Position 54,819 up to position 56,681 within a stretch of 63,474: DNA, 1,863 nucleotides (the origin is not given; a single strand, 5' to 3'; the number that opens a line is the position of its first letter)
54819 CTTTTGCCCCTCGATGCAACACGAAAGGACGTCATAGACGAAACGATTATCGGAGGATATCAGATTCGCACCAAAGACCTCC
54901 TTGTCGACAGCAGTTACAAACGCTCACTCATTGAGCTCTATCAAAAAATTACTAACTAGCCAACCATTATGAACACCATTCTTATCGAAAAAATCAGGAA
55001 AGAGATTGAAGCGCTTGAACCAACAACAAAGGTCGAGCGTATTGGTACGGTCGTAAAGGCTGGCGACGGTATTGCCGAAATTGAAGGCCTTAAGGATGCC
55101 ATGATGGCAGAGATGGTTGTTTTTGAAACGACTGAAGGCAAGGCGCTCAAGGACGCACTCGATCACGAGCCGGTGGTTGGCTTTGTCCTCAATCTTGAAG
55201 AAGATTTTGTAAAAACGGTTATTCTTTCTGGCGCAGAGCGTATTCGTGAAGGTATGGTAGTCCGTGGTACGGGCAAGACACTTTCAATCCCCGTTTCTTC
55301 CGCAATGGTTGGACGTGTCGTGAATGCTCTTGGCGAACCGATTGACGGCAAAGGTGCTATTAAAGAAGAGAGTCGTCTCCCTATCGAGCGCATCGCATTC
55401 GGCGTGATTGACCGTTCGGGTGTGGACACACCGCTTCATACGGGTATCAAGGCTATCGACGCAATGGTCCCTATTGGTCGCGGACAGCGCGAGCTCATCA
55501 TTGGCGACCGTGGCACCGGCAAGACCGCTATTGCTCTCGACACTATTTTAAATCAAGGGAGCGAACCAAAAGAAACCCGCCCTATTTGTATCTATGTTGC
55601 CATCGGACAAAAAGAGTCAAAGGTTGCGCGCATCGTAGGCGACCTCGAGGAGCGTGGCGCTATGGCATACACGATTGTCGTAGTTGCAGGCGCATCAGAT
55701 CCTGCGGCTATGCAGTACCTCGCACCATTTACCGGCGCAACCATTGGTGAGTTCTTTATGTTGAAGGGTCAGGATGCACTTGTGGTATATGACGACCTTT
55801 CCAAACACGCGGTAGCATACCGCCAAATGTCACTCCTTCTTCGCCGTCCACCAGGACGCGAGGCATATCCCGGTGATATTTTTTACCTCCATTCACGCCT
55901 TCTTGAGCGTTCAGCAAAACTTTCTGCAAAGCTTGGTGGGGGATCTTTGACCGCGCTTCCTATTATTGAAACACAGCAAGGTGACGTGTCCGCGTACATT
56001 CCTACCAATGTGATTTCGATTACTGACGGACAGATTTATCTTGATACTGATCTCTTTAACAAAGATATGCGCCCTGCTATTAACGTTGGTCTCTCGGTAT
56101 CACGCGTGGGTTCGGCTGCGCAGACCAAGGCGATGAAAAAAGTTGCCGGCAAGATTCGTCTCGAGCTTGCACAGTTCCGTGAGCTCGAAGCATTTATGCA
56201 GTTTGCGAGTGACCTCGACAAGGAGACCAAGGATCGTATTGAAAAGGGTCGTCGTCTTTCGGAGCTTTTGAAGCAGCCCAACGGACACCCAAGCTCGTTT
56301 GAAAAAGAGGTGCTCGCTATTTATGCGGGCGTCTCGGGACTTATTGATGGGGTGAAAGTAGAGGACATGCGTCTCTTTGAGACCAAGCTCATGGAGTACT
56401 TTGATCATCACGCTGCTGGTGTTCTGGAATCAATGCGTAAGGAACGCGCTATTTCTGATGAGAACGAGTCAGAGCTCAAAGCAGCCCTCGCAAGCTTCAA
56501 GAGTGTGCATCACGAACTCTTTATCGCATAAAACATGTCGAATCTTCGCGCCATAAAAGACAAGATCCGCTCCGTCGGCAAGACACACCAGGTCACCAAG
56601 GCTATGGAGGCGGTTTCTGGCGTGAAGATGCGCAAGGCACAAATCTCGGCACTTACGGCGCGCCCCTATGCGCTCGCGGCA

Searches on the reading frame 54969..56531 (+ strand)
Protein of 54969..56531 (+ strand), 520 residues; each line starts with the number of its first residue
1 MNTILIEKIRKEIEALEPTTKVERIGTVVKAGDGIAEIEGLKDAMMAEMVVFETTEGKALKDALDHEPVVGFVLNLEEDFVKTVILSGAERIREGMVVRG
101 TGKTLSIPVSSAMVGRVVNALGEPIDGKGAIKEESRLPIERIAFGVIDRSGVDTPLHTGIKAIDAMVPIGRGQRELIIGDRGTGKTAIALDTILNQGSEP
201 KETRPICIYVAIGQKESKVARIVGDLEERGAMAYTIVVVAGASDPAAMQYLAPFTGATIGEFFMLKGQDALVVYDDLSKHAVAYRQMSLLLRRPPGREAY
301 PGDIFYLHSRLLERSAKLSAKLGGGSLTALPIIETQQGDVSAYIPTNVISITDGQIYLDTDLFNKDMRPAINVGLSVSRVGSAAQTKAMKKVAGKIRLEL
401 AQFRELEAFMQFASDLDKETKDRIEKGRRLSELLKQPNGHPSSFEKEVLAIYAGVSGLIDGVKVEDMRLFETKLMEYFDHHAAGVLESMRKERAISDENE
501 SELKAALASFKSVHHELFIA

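Call 29: search_protein_families(library=pfam, proteins=[window:54969-56531:+], max_evalue=0.001)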
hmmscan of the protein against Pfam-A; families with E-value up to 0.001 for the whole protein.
window:54969-56531:+ (520 aa): 4 families
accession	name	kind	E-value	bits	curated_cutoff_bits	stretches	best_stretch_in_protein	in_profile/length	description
PF00006.31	ATP-synt_ab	-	7.2e-81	271.3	29.5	1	159-378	1-213/213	ATP synthase alpha/beta family, nucleotide-binding domain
PF00306.32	ATP-synt_ab_C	-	1e-42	145.9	27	1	385-510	1-126/126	ATP synthase alpha/beta chain, C terminal domain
PF02874.29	ATP-synt_ab_N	-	1e-07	32.8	20.9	1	22-102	2-69/69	ATP synthase alpha/beta family, beta-barrel domain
PF06745.19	ATPase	-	0.0008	19.3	26.6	0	157-221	2-65/231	KaiC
